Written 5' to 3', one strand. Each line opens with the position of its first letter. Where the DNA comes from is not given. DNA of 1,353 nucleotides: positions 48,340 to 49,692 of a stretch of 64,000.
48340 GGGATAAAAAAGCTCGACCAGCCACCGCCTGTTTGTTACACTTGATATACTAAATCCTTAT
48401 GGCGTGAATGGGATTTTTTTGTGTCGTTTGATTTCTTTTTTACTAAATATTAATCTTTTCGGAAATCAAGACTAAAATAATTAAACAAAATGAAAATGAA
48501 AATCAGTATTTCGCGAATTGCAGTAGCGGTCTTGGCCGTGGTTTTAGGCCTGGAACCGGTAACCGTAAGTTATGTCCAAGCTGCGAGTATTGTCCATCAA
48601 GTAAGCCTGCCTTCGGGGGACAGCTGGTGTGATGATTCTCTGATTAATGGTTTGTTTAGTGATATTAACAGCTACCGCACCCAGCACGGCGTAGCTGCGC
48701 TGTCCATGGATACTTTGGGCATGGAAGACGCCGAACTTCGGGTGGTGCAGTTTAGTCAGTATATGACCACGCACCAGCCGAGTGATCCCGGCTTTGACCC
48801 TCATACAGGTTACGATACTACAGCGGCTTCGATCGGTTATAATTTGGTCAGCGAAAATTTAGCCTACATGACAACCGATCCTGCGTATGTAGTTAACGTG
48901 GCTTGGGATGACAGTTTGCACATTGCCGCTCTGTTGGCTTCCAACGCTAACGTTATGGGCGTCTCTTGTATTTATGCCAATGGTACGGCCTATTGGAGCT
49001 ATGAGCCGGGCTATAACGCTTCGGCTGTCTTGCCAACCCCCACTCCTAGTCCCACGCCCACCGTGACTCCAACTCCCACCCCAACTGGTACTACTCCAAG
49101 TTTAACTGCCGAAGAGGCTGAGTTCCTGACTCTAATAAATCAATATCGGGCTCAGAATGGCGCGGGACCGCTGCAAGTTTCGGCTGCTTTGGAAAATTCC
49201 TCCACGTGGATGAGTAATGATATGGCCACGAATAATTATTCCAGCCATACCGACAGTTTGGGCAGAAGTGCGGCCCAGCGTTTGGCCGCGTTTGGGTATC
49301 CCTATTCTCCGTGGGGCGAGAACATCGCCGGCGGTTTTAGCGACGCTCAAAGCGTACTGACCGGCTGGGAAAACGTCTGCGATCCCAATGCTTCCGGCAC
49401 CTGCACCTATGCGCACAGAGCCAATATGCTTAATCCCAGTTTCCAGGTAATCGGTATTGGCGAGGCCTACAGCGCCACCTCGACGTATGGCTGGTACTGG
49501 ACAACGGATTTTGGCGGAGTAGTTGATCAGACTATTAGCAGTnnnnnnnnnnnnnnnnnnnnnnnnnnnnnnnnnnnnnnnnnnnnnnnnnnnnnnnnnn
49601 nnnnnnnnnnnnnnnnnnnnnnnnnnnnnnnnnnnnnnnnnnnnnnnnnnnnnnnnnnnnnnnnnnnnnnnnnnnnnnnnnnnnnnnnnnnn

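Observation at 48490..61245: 12.8-kb island of modular secreted proteins (CAP, Ig-like, FN3, beta-helix, PA14; Pro/Thr stalks) directly downstream of the rRNA operon: a possible host-interaction or lipid-scavenging surface system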

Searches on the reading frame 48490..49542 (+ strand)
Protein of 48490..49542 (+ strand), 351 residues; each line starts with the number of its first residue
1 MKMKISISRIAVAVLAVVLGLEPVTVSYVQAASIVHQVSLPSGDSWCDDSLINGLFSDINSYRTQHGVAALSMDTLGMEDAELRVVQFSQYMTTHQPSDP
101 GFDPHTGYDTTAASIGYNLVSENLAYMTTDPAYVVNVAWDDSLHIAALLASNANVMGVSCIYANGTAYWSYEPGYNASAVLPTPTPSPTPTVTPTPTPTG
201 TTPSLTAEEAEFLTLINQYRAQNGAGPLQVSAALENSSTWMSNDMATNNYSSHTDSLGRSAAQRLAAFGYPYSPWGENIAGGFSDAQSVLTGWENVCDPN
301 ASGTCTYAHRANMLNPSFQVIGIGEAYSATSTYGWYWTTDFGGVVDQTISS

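Call 22: find_related_loci(query=A1, collection=genome_contigs, flank=10000)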
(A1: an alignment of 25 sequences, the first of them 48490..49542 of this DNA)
Query A1 (351 aa) in genome_contigs; peptide patterns used: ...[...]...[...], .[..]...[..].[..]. (x = any residue, [..] = any of these).
154 stretches matched a pattern; 120 encode a relative of the query (tblastn E <= 1e-3); the best 80 are kept; 79 distinct loci.
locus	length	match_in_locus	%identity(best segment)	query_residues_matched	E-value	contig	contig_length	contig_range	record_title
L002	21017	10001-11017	65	1-350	3e-145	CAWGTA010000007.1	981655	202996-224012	MAG: Terriglobia bacterium isolate MFD05521.bin.1.209 genome assembly, contig: contig_51611, whole genome shotgun sequen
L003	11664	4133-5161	66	1-349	1e-143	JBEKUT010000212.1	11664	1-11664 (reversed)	MAG: Bryobacteraceae bacterium isolate SPRUCE 588 SPRUCE_588_212, whole genome shotgun sequence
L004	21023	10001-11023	63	2-350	5e-142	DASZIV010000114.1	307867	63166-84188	MAG TPA_asm: Bryobacteraceae bacterium isolate SMAG_U6611 k141_2976242, whole genome shotgun sequence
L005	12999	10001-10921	66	34-350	7e-140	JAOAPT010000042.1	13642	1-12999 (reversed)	MAG: Candidatus Solibacter sp. isolate RYN_21 scaffold_3003677, whole genome shotgun sequence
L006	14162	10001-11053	67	2-349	5e-138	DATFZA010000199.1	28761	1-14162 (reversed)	MAG TPA_asm: Bryobacteraceae bacterium isolate SMAG_U9557 k141_1452575, whole genome shotgun sequence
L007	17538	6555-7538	59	7-350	2e-137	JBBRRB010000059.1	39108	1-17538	MAG: Bryobacterales bacterium isolate metawrap_la1_93 W_la1_93_k141_1253712L_39108_cov_13.0030, whole genome shotgun seq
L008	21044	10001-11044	61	1-349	8e-136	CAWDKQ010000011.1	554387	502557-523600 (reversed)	MAG: Bryobacterales bacterium isolate MFD09286.bin.1.160 genome assembly, contig: contig_40760, whole genome shotgun seq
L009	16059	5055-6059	59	15-349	8e-135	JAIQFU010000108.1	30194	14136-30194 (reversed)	MAG: Terriglobia bacterium isolate SRVP_31 SRVP18_core_1_40-35cm_scaffold_1228, whole genome shotgun sequence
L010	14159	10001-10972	61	34-350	1e-133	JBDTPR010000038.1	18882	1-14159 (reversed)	MAG: Candidatus Solibacter sp. isolate cluster3_bin.202 NODE_10528_length_18882_cov_5.614809, whole genome shotgun seque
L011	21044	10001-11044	66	1-347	9e-139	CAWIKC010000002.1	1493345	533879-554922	MAG: Bryobacterales bacterium isolate MFD09286.bin.1.102 genome assembly, contig: contig_21209, whole genome shotgun seq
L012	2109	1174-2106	64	26-343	6e-142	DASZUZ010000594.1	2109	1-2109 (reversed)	MAG TPA_asm: Bryobacteraceae bacterium isolate SMAG_U6118 k141_598272, whole genome shotgun sequence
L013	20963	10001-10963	62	30-350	3e-131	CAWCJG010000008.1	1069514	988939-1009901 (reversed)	MAG: uncultured Acidobacteriaceae bacterium isolate MFD09603.bin.2.182 genome assembly, contig: contig_42629, whole geno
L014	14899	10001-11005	62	8-351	6e-131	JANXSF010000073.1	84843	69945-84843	MAG: Acidobacteria bacterium isolate 336R_metabat_83 336R_k141_2109325, whole genome shotgun sequence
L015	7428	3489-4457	61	18-351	8e-130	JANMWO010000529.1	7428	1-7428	MAG: Acidobacteriota bacterium isolate OTE_88_metabat_269 OTE_88_k141_2913047, whole genome shotgun sequence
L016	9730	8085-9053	61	18-351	2e-129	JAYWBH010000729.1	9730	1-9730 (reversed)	MAG: Bryobacterales bacterium isolate GL93_UP_concoct_250 GL93_UP_concoct_250_728, whole genome shotgun sequence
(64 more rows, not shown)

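Call 66: predict_structure(alignment_id=A1)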
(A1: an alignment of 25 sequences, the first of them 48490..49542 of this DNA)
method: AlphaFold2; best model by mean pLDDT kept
length: 351 residues; sequences in the alignment: 25
mean_pLDDT: 87.1   pTM: 0.54
mean pLDDT of the five models: 87.1, 86.1, 85.2, 84.6, 83.5
residues with pLDDT >= 90: 233; 70-90: 65; 50-70: 31; < 50: 22
segments of 3 or more residues with pLDDT < 50: 21-29, 184-192
pLDDT, mean of each block of 10 residues (from residue 1): 57 62 45 88 94 94 92 95 98 94 88 90 94 92 93 97 96 90 45 56 91 98 96 96 96 85 85 89 98 92 87 95 98 98 90 69
secondary structure, 60 per line:
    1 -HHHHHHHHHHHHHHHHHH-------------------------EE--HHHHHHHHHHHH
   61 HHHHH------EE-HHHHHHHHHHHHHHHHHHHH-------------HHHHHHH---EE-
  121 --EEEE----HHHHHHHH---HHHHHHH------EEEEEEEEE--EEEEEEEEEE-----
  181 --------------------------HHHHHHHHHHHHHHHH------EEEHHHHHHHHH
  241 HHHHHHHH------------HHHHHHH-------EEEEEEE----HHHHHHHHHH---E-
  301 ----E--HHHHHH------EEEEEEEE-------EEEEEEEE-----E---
elements in order: H2-19 H49-65 H75-94 H108-114 E123-126 H131-138 H142-148 E155-163 E166-175 H207-222 E229-231 H232-248 H261-267 E275-281 H286-295 H308-313 E320-327 E335-342

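Call 68: fold_search(model_id=the predicted structure, library=pdb)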
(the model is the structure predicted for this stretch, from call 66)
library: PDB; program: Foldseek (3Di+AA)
matches with E <= 10: 301; with E <= 0.001: 25
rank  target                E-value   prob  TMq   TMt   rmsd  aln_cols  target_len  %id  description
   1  4ifa                  5.0e-07  1.00  0.32  0.37   5.6       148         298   26  1.5 Angstrom resolution crystal structure of an extracellular protein containing a SCP domain from Bacillus anthracis st (released 2012-12-26)
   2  4d53_A                1.8e-06  1.00  0.33  0.85   1.6       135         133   17  Outer surface protein BB0689 from Borrelia burgdorferi (released 2015-10-14)
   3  3nt8_A                3.3e-06  1.00  0.29  0.26  20.7       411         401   12  Crystal Structure of Na-ASP-1 (released 2011-04-27)
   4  3nt8_B                4.0e-06  1.00  0.28  0.25  21.3       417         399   11  Crystal Structure of Na-ASP-1 (released 2011-04-27)
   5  5vhg                  8.7e-06  1.00  0.27  0.58   6.3       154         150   20  Crystal structure of pentad mutant GAPR-1 (released 2017-09-20)
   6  4h0a_A                1.1e-05  1.00  0.28  0.34  17.3       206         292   13  Crystal structure of a cysteine-rich secretory protein (SAV1118) from Staphylococcus aureus subsp. aureus Mu50 at 1.90 (released 2012-09-26)
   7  4h0a_B                1.1e-05  1.00  0.27  0.31  17.0       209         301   13  Crystal structure of a cysteine-rich secretory protein (SAV1118) from Staphylococcus aureus subsp. aureus Mu50 at 1.90 (released 2012-09-26)
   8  4aiw                  2.2e-05  1.00  0.28  0.62   6.0       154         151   20  GAPR-1 with bound inositol hexakisphosphate (released 2012-08-08)
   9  1smb                  4.3e-05  1.00  0.28  0.63   6.1       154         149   20  Crystal Structure of Golgi-Associated PR-1 protein (released 2004-09-14)
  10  1xx5_A                8.4e-05  1.00  0.28  0.45   4.3       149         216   12  Crystal Structure of Natrin from Naja atra snake venom (released 2005-06-14)
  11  5ete                  1.1e-04  1.00  0.29  0.66   3.9       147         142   17  Structure of pathogen-related yeast protein, Pry1 in complex with a competitive inhibitor of cholesterol binding (released 2016-07-20)
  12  1xta_A                1.1e-04  1.00  0.28  0.44   4.2       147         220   13  Crystal Structure of Natrin, a snake venom CRISP from Taiwan cobra (Naja atra) (released 2005-12-13)
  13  5jys                  1.1e-04  1.00  0.29  0.67   3.9       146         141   17  Pry1 CAP domain (released 2016-07-20)
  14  1xx5_C                1.2e-04  1.00  0.30  0.47   4.1       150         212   11  Crystal Structure of Natrin from Naja atra snake venom (released 2005-06-14)
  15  3mz8_A                1.3e-04  1.00  0.28  0.44   4.1       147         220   13  Crystal Structure of Zinc-Bound Natrin From Naja atra (released 2010-09-29)
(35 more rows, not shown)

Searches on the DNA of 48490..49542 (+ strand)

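Call 26: search_rna_families(sources=[L037, L073], threshold=gathering)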
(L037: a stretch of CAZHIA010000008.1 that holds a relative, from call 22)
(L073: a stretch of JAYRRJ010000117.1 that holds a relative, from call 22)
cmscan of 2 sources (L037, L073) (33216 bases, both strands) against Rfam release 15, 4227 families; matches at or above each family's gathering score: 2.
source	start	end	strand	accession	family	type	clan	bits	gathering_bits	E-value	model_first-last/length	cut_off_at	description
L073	11679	11750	+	RF00005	tRNA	Gene; tRNA;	CL00001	65.9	29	2.2e-12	1-71/71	no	tRNA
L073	9682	9753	-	RF00005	tRNA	Gene; tRNA;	CL00001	60.2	29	7.9e-11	1-71/71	no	tRNA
